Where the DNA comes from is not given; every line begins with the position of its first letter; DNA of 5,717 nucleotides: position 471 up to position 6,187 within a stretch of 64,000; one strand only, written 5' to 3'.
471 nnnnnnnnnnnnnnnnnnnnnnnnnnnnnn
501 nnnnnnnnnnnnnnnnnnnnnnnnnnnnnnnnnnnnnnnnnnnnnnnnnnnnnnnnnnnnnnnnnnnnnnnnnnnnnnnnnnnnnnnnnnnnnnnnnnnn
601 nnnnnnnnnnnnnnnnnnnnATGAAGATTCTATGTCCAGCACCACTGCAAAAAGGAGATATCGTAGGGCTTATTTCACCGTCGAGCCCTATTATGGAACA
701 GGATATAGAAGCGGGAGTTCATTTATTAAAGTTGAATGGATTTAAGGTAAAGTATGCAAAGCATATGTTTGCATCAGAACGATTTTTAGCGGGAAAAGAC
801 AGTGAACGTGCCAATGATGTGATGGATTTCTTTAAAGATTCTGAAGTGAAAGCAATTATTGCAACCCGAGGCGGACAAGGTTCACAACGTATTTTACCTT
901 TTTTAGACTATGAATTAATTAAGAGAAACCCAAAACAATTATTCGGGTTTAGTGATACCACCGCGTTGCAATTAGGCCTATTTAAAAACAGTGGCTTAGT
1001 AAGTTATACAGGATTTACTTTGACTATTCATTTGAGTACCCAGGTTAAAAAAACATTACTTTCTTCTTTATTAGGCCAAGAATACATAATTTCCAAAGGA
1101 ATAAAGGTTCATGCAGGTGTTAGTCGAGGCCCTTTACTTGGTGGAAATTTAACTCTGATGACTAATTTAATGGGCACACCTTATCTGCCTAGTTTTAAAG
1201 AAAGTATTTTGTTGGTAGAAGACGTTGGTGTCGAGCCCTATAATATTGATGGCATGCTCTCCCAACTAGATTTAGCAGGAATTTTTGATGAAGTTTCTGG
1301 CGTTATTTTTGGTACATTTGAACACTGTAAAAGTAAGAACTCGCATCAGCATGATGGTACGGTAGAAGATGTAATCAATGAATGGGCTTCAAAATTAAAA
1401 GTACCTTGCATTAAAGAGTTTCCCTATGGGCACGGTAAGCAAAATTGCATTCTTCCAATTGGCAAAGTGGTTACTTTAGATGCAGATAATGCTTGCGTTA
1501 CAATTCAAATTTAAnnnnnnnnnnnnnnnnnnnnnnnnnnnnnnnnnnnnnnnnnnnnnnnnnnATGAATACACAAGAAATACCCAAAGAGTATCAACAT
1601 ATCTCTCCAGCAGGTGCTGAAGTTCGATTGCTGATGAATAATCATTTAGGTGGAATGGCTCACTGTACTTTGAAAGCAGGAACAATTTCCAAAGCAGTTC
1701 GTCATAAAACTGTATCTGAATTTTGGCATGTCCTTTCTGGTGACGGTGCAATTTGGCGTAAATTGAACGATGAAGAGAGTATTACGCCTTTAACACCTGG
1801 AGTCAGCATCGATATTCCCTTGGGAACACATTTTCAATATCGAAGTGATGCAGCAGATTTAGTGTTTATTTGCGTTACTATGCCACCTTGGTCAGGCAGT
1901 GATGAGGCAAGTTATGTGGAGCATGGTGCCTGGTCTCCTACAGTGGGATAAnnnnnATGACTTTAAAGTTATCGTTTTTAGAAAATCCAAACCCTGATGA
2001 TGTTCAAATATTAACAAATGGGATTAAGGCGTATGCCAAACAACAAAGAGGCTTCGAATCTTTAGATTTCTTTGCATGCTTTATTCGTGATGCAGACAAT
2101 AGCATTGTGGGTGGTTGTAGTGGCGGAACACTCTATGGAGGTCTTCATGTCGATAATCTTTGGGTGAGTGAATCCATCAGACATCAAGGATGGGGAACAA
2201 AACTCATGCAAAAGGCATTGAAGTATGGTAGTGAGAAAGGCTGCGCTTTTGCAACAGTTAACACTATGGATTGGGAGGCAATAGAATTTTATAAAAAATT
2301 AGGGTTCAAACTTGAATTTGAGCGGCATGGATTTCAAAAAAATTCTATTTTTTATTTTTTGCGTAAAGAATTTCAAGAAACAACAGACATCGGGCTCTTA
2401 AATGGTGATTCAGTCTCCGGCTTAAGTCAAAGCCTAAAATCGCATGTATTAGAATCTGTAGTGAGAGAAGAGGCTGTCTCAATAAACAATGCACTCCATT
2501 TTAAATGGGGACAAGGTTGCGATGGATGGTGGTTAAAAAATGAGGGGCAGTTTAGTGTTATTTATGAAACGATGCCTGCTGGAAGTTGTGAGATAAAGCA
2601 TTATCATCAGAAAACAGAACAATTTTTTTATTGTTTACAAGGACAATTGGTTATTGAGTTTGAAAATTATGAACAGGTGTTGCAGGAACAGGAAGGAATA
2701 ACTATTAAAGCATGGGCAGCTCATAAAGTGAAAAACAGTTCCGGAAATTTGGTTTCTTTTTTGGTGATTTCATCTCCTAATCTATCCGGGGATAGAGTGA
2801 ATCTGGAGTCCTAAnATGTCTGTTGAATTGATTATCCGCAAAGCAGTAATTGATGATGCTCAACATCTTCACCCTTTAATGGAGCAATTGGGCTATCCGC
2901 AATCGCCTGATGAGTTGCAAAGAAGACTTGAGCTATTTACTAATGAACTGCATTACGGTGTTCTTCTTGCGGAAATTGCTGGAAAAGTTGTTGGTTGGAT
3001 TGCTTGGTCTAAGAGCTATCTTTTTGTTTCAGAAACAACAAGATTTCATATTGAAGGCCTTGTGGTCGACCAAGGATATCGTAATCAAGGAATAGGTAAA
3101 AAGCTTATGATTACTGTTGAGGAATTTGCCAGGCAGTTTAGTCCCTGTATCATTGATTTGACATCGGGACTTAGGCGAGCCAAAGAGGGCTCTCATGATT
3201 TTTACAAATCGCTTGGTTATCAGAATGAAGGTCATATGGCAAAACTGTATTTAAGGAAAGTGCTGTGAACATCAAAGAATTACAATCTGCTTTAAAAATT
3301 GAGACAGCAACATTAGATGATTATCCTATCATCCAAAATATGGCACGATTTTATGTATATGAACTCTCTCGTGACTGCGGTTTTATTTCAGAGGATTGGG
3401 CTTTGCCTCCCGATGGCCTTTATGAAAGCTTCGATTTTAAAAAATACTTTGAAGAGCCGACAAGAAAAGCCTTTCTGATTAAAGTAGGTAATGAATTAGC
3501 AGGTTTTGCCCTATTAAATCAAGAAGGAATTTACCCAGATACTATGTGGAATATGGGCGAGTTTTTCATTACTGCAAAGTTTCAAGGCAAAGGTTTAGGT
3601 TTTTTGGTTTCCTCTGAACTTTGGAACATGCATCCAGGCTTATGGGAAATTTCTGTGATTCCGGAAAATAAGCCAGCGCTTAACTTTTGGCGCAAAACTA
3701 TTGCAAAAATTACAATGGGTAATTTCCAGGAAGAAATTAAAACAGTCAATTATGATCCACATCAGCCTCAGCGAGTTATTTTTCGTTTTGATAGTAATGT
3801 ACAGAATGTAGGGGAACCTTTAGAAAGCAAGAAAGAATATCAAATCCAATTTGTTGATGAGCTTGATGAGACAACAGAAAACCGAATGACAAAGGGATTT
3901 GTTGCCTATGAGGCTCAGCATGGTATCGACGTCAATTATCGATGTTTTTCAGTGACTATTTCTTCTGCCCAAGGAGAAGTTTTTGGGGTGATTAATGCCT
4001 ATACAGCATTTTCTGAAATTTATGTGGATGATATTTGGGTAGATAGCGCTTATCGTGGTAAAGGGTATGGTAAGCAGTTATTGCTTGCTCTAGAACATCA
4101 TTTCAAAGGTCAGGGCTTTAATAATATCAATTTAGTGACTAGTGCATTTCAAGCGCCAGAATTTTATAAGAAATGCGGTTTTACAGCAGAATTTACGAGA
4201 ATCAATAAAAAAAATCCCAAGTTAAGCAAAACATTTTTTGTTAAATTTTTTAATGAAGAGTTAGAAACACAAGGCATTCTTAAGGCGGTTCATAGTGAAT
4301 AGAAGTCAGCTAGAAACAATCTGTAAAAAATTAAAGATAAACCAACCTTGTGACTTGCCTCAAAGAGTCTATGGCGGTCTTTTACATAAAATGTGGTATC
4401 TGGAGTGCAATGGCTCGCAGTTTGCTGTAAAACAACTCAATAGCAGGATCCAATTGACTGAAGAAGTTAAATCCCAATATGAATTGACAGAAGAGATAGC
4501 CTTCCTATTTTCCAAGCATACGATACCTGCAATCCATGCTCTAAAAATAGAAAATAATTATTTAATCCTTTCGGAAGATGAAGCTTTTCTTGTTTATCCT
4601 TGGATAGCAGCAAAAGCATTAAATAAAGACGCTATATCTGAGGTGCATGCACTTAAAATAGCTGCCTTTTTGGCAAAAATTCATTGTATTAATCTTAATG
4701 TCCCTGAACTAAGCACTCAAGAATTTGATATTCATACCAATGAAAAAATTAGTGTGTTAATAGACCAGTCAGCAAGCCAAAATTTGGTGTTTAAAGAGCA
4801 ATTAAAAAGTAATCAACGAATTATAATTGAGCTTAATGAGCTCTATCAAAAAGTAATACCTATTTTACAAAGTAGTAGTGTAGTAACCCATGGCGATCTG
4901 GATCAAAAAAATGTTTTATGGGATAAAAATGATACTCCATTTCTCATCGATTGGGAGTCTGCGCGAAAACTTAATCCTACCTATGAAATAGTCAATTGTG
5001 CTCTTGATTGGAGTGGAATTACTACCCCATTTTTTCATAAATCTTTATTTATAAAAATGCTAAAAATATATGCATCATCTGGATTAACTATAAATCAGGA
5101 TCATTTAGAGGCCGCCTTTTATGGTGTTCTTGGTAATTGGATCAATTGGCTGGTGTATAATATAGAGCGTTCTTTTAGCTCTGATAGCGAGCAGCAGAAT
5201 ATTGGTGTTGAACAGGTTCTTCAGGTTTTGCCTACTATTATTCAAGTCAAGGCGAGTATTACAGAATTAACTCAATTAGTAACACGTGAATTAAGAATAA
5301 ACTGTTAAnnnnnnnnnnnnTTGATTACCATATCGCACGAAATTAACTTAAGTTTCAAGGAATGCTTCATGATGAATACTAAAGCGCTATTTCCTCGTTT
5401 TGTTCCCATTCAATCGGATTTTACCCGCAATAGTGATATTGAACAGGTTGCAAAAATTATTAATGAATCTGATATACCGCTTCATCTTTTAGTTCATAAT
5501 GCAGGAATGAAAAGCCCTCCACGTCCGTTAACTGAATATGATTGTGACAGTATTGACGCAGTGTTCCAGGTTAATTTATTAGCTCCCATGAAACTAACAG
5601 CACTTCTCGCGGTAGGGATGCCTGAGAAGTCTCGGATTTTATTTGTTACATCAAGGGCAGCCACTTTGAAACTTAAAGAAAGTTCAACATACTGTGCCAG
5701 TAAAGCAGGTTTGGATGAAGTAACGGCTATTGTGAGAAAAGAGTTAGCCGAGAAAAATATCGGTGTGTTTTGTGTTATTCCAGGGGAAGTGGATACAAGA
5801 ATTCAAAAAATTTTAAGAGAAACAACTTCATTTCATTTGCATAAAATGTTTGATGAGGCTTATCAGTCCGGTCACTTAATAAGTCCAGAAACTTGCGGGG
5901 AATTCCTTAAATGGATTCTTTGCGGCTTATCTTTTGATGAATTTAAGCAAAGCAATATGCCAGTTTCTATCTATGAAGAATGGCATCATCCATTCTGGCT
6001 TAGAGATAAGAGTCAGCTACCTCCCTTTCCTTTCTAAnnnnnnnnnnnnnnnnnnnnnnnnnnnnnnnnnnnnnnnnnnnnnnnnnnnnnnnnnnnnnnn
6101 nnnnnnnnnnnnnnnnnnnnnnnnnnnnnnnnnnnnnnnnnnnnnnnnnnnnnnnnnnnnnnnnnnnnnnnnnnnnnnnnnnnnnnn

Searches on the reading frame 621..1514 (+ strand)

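Call 33: search_protein_families(library=pfam, proteins=[window:621-1514:+], max_evalue=0.01)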
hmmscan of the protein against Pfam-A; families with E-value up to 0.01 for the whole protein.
window:621-1514:+ (297 aa): 2 families
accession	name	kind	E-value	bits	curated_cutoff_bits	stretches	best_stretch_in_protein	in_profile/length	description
PF17676.7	Peptidase_S66C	-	2.8e-36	125.2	23.7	1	169-286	1-120/120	LD-carboxypeptidase C-terminal domain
PF02016.21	Peptidase_S66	-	2.8e-35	121.5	25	1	15-131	1-121/121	LD-carboxypeptidase N-terminal domain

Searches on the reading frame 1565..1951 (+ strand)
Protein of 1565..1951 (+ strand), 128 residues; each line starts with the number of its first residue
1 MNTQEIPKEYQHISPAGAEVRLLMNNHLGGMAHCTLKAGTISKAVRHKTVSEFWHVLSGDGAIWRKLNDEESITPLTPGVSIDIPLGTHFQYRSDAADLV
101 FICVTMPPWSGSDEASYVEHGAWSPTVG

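Call 33: search_protein_families(library=pfam, proteins=[window:1565-1951:+], max_evalue=0.01)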
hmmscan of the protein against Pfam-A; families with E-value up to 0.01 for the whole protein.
window:1565-1951:+ (128 aa): 2 families
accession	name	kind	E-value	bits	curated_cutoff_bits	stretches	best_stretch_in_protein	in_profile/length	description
PF07883.17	Cupin_2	-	2.3e-05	24.5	27.2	1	33-104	2-69/70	Cupin domain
PF06339.18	Ectoine_synth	-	0.0037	17.9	27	1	20-113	24-115/127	Ectoine synthase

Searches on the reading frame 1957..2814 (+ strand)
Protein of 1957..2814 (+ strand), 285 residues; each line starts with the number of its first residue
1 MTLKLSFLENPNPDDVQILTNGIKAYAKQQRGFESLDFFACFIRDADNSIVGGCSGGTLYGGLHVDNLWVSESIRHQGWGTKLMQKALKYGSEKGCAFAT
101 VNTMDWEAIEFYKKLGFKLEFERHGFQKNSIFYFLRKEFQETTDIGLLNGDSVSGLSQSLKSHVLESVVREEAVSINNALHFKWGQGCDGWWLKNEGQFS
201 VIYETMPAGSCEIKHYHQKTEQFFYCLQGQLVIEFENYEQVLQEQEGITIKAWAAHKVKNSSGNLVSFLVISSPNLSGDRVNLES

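Call 7: search_protein_families(library=pfam, proteins=[window:1957-2814:+], max_evalue=0.01)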
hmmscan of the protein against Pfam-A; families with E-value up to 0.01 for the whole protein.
window:1957-2814:+ (285 aa): 6 families
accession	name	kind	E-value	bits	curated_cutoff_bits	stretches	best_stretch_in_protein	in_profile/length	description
PF00583.31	Acetyltransf_1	-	6.6e-14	52.6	20.7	1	37-117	31-116/116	Acetyltransferase (GNAT) family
PF13508.13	Acetyltransf_7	-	1.9e-12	47.8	27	1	41-118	5-83/84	Acetyltransferase (GNAT) domain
PF07883.17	Cupin_2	-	2.6e-10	40.3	27.2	1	204-271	3-69/70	Cupin domain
PF13673.13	Acetyltransf_10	-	1e-09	38.9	23.6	1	42-119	34-109/128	Acetyltransferase (GNAT) domain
PF08445.16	FR47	-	1.6e-05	25.2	22.1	1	67-122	26-82/86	FR47-like protein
PF14667.12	Polysacc_synt_C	-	0.0088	16.6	28.7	0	194-260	15-87/111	Polysaccharide biosynthesis C-terminal domain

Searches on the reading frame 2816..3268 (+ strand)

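Call 7: search_protein_families(library=pfam, proteins=[window:2816-3268:+], max_evalue=0.01)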
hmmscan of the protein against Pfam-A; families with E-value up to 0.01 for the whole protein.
window:2816-3268:+ (150 aa): 5 families
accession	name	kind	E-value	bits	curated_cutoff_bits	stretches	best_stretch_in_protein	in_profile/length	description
PF00583.31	Acetyltransf_1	-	3.4e-16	60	20.7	1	29-135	15-116/116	Acetyltransferase (GNAT) family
PF13508.13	Acetyltransf_7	-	3.7e-12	46.9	27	1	48-136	4-83/84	Acetyltransferase (GNAT) domain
PF13673.13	Acetyltransf_10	-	5.8e-10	39.7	23.6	1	33-139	21-111/128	Acetyltransferase (GNAT) domain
PF13420.13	Acetyltransf_4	-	0.0035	17.8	24.3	1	29-144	32-143/155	Acetyltransferase (GNAT) domain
PF14542.12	Acetyltransf_CG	-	0.006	17.1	30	1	60-108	13-56/80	GCN5-related N-acetyl-transferase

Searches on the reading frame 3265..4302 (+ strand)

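Call 7: search_protein_families(library=pfam, proteins=[window:3265-4302:+], max_evalue=0.01)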
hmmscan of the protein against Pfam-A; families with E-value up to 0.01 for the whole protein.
window:3265-4302:+ (345 aa): 5 families
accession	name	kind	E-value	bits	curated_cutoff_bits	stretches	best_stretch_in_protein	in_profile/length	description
PF00583.31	Acetyltransf_1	-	1.3e-21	77.4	20.7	2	220-306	28-116/116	Acetyltransferase (GNAT) family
PF13508.13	Acetyltransf_7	-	2.3e-17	63.6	27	1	236-307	11-83/84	Acetyltransferase (GNAT) domain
PF13673.13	Acetyltransf_10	-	1.9e-14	54.2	23.6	1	233-308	36-109/128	Acetyltransferase (GNAT) domain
PF08445.16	FR47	-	0.0004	20.8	22.1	0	257-310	27-81/86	FR47-like protein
PF14542.12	Acetyltransf_CG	-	0.002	18.7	30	0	251-285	24-58/80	GCN5-related N-acetyl-transferase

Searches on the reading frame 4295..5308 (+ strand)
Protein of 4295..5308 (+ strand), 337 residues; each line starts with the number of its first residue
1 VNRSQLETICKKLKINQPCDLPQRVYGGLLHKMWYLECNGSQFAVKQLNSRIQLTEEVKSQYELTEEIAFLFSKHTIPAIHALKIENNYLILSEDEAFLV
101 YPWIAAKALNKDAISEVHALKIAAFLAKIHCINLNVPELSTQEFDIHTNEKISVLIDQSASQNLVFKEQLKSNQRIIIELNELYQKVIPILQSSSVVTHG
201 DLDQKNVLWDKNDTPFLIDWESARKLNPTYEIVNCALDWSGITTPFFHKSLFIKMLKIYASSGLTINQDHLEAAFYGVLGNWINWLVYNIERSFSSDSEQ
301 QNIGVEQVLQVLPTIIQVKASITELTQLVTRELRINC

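Call 7: search_protein_families(library=pfam, proteins=[window:4295-5308:+], max_evalue=0.01)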
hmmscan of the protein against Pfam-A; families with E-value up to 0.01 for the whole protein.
window:4295-5308:+ (337 aa): 5 families
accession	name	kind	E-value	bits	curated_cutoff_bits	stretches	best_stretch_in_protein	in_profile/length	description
PF01636.29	APH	-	5.7e-16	59.4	23.2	1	28-247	8-221/239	Phosphotransferase enzyme family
PF01633.27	Choline_kinase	-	9.2e-09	35.5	29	1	100-247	69-219/300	Choline/ethanolamine kinase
PF01163.29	RIO1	-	9.4e-05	22.5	22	1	109-221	45-149/187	RIO domain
PF19974.5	TCAD9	-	0.00021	21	40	1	196-227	298-328/429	Ternary complex associated domain 9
PF07914.17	DUF1679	-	0.0014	18.1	24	1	161-233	232-311/414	Uncharacterized oxidoreductase dhs-27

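Call 59: search_solved_structures(query=window:4295-5308:+, max_evalue=0.00001)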
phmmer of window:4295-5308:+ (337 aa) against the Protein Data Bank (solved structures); distinct sequences matched with E-value up to 0.00001: 0.

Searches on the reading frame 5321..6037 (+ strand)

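Call 7: search_protein_families(library=pfam, proteins=[window:5321-6037:+], max_evalue=0.01)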
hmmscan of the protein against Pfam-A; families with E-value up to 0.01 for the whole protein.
window:5321-6037:+ (238 aa): 2 families
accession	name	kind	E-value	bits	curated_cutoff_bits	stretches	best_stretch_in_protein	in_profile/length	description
PF00106.31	adh_short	-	1.7e-27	96.6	26.6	1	24-168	48-193/195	short chain dehydrogenase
PF13561.12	adh_short_C2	-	9.3e-21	74.9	27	1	28-197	47-214/236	Enoyl-(Acyl carrier protein) reductase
